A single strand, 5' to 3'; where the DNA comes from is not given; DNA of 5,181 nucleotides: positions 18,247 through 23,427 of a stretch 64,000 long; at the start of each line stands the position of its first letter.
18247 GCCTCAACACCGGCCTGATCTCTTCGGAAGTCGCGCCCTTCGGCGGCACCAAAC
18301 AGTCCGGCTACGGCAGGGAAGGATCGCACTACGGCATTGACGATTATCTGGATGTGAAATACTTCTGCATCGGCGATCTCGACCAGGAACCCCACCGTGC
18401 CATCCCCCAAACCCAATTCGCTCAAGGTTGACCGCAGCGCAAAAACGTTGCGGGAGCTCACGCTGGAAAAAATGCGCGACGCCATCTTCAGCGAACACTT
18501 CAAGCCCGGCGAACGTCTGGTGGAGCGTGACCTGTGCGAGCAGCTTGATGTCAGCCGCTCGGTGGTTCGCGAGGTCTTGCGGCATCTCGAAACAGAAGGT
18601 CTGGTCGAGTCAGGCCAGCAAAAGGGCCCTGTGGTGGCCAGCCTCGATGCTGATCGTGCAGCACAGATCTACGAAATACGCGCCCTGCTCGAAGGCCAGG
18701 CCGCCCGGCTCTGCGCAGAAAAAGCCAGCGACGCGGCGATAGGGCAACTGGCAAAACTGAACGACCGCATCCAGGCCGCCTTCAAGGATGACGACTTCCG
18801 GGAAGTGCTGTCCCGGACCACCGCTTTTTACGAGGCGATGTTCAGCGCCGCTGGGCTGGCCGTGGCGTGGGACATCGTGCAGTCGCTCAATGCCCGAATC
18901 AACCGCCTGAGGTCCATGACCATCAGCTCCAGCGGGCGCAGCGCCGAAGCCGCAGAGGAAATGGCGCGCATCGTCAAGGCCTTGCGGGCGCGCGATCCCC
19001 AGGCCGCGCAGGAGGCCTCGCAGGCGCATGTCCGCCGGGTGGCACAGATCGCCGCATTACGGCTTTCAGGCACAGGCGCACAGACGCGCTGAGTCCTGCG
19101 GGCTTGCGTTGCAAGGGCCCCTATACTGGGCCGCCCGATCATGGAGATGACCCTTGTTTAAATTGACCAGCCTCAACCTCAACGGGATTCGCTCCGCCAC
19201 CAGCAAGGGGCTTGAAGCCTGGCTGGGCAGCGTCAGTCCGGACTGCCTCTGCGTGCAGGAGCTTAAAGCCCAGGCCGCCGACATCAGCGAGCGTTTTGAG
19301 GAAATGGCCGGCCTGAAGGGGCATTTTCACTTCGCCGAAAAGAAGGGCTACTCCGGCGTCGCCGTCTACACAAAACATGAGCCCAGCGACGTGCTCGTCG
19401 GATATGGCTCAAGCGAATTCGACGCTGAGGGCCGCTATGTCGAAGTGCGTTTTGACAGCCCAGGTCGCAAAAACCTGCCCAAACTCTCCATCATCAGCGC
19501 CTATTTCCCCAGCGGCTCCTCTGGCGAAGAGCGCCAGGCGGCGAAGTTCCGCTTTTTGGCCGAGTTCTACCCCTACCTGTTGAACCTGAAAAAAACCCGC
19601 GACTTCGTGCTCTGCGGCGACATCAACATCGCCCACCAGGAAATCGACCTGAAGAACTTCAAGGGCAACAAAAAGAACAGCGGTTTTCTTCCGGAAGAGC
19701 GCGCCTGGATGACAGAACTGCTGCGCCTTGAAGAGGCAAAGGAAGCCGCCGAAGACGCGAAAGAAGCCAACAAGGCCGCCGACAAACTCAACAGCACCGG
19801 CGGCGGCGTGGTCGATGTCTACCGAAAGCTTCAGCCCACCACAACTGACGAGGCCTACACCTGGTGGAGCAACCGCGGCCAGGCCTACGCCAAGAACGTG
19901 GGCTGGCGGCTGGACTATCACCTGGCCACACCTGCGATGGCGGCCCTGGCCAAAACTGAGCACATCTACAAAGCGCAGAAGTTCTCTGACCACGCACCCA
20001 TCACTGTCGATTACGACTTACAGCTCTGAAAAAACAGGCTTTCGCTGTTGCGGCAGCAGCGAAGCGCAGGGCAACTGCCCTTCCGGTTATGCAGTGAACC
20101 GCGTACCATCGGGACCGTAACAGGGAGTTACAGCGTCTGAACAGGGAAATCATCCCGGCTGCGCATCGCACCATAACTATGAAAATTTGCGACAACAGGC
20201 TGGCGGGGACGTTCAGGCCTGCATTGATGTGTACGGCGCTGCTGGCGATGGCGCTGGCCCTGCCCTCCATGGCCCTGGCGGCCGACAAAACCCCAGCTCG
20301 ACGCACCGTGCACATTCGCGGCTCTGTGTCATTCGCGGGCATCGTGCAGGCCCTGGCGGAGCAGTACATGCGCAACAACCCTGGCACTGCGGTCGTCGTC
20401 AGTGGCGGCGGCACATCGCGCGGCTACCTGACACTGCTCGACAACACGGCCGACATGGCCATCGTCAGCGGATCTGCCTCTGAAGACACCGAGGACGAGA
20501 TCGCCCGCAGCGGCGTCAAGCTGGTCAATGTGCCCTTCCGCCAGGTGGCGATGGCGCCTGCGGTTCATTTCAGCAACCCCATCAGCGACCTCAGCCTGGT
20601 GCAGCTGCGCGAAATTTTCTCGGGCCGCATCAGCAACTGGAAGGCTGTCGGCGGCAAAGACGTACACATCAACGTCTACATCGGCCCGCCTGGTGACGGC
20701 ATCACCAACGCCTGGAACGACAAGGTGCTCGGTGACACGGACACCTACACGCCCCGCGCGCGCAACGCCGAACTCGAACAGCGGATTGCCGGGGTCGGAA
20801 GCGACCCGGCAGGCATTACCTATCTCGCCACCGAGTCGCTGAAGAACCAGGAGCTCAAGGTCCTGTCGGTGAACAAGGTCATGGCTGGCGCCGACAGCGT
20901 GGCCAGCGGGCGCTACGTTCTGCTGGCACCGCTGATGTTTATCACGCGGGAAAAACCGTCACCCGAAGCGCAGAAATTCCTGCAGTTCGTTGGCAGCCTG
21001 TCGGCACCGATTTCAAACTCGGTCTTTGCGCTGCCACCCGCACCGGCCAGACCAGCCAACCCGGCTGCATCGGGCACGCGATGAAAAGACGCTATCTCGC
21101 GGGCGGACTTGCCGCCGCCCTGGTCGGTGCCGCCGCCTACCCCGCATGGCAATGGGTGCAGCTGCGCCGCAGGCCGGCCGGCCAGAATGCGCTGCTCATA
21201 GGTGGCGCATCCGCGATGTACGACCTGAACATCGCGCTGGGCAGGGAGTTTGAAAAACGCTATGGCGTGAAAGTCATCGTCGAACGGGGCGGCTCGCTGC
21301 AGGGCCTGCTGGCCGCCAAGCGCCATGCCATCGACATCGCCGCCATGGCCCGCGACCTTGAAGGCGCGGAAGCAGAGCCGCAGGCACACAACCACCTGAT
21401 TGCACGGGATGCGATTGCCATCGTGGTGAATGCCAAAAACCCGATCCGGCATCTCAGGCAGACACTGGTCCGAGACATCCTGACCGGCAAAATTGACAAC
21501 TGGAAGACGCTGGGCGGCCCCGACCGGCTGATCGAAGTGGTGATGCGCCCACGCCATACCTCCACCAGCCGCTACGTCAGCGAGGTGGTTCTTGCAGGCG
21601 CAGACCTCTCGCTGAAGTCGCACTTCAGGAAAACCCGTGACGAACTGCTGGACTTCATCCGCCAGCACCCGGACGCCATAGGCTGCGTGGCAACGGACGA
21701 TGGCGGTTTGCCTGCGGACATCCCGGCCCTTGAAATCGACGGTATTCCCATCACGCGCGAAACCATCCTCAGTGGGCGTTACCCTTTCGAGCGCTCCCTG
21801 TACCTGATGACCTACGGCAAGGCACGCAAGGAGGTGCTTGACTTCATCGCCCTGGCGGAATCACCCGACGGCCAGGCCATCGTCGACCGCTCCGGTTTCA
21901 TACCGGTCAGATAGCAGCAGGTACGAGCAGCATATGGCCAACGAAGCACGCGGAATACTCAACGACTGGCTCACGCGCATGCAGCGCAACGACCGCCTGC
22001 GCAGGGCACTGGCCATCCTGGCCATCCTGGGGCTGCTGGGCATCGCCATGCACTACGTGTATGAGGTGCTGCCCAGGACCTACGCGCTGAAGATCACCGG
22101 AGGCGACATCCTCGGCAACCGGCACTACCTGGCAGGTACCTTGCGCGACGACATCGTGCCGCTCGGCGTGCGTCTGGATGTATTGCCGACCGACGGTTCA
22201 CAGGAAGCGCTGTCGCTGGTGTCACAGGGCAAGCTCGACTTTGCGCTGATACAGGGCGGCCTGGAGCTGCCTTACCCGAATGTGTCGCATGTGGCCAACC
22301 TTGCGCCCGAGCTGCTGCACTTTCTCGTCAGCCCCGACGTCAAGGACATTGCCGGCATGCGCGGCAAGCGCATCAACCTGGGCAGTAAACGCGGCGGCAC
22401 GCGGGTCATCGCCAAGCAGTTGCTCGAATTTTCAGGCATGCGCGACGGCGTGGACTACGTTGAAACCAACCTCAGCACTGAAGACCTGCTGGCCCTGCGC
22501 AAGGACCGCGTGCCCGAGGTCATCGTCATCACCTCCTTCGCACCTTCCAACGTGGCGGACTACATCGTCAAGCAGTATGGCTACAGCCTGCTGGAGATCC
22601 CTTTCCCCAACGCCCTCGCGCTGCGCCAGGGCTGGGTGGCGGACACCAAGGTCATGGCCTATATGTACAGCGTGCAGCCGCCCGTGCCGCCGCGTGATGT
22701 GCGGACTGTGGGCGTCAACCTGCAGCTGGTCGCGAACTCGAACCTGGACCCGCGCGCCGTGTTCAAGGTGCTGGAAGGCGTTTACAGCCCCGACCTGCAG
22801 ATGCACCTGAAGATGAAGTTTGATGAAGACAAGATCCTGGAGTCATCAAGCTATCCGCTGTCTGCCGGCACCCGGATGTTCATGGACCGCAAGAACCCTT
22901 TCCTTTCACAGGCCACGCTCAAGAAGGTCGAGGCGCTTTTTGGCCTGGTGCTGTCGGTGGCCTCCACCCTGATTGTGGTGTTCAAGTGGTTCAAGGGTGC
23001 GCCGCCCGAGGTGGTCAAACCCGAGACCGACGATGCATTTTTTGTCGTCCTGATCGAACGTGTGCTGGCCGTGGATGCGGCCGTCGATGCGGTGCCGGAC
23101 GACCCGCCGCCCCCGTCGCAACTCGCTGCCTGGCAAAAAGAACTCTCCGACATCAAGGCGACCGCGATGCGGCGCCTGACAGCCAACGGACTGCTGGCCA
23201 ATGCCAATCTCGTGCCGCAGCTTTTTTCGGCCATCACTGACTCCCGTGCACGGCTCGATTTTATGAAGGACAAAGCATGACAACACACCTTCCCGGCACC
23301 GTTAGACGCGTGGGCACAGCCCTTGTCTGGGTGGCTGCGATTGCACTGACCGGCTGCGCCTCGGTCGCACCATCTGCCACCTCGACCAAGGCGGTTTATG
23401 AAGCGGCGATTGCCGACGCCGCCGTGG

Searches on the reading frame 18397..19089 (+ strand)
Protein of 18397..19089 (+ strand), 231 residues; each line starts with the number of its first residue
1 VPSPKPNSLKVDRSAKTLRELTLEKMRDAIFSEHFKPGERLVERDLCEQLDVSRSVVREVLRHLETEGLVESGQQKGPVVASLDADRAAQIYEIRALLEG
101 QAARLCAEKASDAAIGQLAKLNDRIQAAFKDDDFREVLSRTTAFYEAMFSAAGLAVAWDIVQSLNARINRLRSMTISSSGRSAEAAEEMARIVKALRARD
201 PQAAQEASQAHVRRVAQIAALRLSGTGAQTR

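Call 85: search_protein_families(library=pfam, proteins=[window:18397-19089:+], max_evalue=0.001)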
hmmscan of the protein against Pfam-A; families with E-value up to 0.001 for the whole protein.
window:18397-19089:+ (231 aa): 6 families
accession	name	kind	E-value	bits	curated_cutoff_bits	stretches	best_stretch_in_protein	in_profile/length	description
PF07729.17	FCD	-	1.5e-26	93.7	24.3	1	90-213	1-124/125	FCD domain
PF00392.27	GntR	-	4.7e-16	58.6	27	1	24-80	7-64/64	Bacterial regulatory proteins, gntR family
PF13463.12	HTH_27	-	0.00021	21.9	22.2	1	37-75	15-53/68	Winged helix DNA-binding domain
PF01022.26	HTH_5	-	0.00034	20.9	22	0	45-72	20-47/47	Bacterial regulatory protein, arsR family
PF01978.25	TrmB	-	0.00038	20.7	25.6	1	43-76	25-58/68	Sugar-specific transcriptional regulator TrmB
PF02082.26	Rrf2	-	0.00077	20.1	30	0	41-128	24-113/132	Iron-dependent Transcriptional regulator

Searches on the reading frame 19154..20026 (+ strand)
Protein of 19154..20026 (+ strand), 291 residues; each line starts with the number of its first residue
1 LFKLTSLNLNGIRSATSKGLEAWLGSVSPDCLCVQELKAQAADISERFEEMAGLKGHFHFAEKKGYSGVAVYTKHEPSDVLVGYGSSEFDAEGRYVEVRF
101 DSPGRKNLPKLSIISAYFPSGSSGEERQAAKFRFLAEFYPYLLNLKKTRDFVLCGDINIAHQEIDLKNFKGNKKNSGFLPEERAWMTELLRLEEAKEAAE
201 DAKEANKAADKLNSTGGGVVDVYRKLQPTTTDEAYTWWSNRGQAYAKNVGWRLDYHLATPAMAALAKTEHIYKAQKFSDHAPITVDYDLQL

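Call 12: search_protein_families(library=pfam, proteins=[window:19154-20026:+], max_evalue=0.01)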
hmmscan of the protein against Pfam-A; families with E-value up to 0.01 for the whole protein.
window:19154-20026:+ (291 aa): 2 families
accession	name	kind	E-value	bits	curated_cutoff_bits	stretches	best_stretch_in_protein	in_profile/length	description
PF03372.29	Exo_endo_phos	-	2e-26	93.5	24.5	1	6-280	2-225/225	Endonuclease/Exonuclease/phosphatase family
PF14529.12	Exo_endo_phos_2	-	0.0025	18.1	27.4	0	112-165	2-47/117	Endonuclease-reverse transcriptase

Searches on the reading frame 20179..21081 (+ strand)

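Call 12: search_protein_families(library=pfam, proteins=[window:20179-21081:+], max_evalue=0.01)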
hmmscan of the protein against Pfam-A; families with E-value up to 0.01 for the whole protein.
window:20179-21081:+ (301 aa): 2 families
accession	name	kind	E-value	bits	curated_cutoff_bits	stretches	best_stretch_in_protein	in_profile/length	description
PF12849.12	PBP_like_2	-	2.4e-32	113.2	27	1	36-271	4-263/267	PBP superfamily domain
PF13531.11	SBP_bac_11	-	0.0019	18.4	25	1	46-188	3-128/227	Bacterial extracellular solute-binding protein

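Call 36: search_protein_families(library=ncbifam, proteins=[window:20179-21081:+], max_evalue=0.01)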
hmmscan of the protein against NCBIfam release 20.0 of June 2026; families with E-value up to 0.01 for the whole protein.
window:20179-21081:+ (301 aa): 2 families
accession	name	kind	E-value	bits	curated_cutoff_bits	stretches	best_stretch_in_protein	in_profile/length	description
TIGR02136.1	ptsS_2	subfamily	1.2e-39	136.2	206.6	1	19-273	13-279/295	phosphate ABC transporter substrate-binding protein PstS family protein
TIGR00975.1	3a0107s03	equivalog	2.2e-05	23.7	205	1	48-157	5-115/315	phosphate ABC transporter substrate-binding protein PstS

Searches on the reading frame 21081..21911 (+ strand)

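Call 12: search_protein_families(library=pfam, proteins=[window:21081-21911:+], max_evalue=0.01)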
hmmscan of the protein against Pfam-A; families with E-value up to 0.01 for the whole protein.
window:21081-21911:+ (277 aa): 3 families
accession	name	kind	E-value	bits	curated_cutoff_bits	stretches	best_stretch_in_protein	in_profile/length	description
PF12849.12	PBP_like_2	-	1.6e-28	100.6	27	1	34-257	6-261/267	PBP superfamily domain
PF13531.11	SBP_bac_11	-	4.2e-13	50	25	1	39-273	2-226/227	Bacterial extracellular solute-binding protein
PF12727.12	PBP_like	-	0.00088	18.9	27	1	55-170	2-113/193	PBP superfamily domain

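Call 36: search_protein_families(library=ncbifam, proteins=[window:21081-21911:+], max_evalue=0.01)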
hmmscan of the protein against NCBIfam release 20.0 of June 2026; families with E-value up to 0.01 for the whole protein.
window:21081-21911:+ (277 aa): 2 families
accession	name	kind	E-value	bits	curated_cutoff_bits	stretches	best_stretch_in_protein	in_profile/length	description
TIGR02136.1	ptsS_2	subfamily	5e-37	127.7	206.6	1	1-276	1-295/295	phosphate ABC transporter substrate-binding protein PstS family protein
TIGR00975.1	3a0107s03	equivalog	0.00057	19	205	1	41-142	4-113/315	phosphate ABC transporter substrate-binding protein PstS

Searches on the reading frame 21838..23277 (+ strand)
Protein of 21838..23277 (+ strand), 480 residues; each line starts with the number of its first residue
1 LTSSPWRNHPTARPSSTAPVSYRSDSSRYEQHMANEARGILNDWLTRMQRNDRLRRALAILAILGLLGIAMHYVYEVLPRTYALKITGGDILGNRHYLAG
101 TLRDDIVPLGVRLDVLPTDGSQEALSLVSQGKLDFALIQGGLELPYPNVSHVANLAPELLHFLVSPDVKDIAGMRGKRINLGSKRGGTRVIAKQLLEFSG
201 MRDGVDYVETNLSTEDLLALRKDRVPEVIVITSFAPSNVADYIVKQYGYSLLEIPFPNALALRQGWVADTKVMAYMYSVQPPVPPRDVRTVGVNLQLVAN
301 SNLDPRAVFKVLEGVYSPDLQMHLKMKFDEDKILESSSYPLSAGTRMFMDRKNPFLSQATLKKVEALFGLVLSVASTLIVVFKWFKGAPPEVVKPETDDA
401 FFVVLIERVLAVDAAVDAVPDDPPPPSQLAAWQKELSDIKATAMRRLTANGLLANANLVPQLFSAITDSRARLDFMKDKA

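Call 12: search_protein_families(library=pfam, proteins=[window:21838-23277:+], max_evalue=0.01)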
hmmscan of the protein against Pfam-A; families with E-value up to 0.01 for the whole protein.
window:21838-23277:+ (480 aa): 1 family
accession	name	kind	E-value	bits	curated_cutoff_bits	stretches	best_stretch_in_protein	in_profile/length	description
PF16868.10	NMT1_3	-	2.7e-13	50.6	27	1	110-345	30-281/289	NMT1-like family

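Call 36: search_protein_families(library=ncbifam, proteins=[window:21838-23277:+], max_evalue=0.01)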
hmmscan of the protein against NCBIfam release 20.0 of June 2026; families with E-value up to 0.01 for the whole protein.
window:21838-23277:+ (480 aa): 1 family
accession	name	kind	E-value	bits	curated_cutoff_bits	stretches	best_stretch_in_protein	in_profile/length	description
TIGR02122.1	TRAP_TAXI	subfamily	1.7e-12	46.9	84.35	1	111-317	61-280/320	TAXI family TRAP transporter solute-binding subunit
